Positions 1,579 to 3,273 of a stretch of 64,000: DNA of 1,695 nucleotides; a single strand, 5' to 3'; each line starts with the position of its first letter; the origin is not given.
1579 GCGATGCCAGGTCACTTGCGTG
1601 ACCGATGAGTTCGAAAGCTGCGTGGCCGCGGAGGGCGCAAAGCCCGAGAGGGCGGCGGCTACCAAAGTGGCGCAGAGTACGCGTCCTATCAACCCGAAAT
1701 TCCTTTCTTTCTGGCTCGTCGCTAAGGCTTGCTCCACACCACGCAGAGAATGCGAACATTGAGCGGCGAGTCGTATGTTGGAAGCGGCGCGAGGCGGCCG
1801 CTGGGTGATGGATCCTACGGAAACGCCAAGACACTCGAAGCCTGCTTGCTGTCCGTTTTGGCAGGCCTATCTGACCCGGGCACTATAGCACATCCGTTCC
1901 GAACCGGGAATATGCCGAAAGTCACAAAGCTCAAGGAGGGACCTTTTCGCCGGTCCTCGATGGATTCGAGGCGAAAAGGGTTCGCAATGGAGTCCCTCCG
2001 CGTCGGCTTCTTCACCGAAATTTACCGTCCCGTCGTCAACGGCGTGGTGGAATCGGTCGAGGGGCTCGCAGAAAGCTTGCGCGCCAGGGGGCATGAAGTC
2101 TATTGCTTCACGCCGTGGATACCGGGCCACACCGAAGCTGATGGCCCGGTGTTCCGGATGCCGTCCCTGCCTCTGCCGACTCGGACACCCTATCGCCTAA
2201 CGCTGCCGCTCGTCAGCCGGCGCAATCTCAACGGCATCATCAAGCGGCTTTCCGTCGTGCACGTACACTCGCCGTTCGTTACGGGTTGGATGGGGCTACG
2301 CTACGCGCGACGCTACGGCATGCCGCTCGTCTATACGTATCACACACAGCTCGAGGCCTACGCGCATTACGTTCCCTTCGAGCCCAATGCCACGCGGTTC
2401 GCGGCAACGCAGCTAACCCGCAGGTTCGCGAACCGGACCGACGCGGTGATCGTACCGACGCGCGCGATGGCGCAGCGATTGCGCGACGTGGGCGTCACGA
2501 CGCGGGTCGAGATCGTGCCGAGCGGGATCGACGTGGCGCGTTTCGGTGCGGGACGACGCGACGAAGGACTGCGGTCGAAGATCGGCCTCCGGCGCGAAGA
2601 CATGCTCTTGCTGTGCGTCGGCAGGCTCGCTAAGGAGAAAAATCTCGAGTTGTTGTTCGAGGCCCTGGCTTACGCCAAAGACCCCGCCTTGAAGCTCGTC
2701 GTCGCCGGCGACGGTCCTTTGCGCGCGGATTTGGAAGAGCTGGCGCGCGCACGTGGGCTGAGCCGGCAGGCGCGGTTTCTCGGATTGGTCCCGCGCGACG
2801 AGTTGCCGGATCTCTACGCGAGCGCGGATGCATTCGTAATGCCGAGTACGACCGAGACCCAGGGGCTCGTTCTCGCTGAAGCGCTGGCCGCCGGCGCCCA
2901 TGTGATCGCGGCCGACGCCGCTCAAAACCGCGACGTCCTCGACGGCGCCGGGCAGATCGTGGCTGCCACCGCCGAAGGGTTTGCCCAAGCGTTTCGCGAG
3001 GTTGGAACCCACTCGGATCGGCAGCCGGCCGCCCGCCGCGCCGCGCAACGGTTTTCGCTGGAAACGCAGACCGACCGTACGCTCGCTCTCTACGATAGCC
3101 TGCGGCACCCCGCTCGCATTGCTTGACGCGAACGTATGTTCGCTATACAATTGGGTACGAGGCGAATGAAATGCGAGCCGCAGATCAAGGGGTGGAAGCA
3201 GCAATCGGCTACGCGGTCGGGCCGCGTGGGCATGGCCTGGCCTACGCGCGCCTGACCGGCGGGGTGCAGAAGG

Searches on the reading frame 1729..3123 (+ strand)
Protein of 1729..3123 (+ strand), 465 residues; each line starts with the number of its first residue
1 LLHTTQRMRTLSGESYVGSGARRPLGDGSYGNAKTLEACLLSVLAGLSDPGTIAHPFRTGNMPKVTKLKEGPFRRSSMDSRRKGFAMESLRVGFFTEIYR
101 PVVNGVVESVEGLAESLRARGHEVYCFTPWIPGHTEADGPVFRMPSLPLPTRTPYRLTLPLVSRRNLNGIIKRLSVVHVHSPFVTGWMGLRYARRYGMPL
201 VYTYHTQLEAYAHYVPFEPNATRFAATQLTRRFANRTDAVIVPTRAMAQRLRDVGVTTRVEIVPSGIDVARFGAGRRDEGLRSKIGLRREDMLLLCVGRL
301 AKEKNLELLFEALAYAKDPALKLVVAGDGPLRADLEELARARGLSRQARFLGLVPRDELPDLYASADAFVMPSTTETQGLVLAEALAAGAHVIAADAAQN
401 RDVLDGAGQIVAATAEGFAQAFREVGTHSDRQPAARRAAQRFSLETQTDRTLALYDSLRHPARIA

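Call 26: search_protein_families(library=pfam, proteins=[window:1729-3123:+], max_evalue=0.00001)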
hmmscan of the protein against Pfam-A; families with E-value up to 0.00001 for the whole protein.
window:1729-3123:+ (465 aa): 6 families
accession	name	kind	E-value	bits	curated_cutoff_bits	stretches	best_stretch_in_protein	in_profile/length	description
PF13439.12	Glyco_transf_4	-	3.4e-35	122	28.5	1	103-271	1-170/170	Glycosyltransferase Family 4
PF00534.26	Glycos_transf_1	-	5.8e-31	107.8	26.4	1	282-428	6-158/172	Glycosyl transferases group 1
PF13692.12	Glyco_trans_1_4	-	1.2e-27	97.4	27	1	293-424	3-138/142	Glycosyl transferases group 1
PF13579.12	Glyco_trans_4_4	-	3.9e-22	79.7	29.7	1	104-266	1-158/158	Glycosyl transferase 4-like domain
PF20706.3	GT4-conflict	-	4.4e-09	36.2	26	1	112-394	20-310/385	Family 4 Glycosyltransferase in conflict systems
PF13524.12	Glyco_trans_1_2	-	2.2e-06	28.1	25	1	307-445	3-131/144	Glycosyl transferase-like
